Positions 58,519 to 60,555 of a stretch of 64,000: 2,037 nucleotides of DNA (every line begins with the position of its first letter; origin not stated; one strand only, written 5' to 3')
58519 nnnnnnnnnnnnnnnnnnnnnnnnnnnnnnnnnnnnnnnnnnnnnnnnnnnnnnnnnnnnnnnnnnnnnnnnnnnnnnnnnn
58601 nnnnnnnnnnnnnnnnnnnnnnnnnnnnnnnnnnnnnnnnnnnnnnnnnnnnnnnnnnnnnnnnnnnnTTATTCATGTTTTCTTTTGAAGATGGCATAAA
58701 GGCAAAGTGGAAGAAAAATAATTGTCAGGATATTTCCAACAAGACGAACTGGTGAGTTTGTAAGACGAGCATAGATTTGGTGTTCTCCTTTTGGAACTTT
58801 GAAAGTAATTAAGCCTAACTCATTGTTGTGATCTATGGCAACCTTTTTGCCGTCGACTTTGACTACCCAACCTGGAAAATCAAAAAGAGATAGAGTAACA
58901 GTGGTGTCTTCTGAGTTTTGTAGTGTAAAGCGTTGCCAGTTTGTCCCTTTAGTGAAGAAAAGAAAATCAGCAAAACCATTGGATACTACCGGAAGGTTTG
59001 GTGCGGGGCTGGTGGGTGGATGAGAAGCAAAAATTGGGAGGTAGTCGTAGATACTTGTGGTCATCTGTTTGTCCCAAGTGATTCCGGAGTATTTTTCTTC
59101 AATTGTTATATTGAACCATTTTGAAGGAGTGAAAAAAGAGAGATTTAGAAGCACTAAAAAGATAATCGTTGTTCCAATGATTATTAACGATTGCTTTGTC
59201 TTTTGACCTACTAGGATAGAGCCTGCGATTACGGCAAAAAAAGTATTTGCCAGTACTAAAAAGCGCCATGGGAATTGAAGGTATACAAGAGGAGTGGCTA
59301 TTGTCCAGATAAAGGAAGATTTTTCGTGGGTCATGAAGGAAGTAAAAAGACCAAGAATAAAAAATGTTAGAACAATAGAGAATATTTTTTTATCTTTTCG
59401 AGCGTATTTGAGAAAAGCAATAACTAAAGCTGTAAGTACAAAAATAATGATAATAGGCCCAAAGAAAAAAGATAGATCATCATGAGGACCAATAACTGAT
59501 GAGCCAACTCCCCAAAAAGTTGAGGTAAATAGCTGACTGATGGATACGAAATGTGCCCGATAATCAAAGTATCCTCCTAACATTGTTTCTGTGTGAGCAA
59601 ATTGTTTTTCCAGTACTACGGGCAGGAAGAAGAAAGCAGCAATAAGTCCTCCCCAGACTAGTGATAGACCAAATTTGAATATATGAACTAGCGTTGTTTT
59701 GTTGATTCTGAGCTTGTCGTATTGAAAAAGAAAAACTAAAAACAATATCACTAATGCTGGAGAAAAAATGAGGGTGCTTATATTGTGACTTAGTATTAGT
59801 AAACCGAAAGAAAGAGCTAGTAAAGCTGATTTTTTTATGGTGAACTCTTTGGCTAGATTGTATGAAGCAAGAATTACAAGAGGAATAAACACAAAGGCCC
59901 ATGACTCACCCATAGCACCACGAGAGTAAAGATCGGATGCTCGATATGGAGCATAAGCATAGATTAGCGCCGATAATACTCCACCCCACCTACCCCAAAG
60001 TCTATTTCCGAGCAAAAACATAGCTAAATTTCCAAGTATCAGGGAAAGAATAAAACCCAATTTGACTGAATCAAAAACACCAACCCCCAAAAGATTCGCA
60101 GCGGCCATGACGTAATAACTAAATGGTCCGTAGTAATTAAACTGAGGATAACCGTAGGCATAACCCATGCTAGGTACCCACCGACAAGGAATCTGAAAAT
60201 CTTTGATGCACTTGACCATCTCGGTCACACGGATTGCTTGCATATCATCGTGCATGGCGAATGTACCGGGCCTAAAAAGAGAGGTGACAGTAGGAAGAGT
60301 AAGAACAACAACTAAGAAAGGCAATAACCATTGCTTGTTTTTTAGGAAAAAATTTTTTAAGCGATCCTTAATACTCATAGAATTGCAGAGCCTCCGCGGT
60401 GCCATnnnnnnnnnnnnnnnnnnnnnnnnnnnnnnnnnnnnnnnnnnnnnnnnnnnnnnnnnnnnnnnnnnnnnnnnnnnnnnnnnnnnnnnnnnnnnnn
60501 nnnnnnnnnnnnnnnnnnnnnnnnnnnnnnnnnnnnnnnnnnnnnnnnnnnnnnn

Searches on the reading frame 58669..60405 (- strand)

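Call 5: search_protein_families(library=pfam, proteins=[window:58669-60405:-], max_evalue=0.01)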
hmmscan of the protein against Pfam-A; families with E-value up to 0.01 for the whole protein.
window:58669-60405:- (578 aa): 1 family
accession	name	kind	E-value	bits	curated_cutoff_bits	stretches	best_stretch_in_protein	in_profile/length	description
PF10131.15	PTPS_related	-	2e-09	37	26.4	1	89-430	1-315/621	6-pyruvoyl-tetrahydropterin synthase related domain; membrane protein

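Call 6: search_protein_families(library=ncbifam, proteins=[window:58669-60405:-], max_evalue=0.01)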
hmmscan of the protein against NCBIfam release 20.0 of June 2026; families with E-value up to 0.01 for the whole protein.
window:58669-60405:- (578 aa): 1 family
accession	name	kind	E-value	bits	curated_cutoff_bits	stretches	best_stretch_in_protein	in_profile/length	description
TIGR04154.1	archaeo_STT3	subfamily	0.005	15.2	450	0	312-467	211-363/831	oligosaccharyl transferase, archaeosortase A system-associated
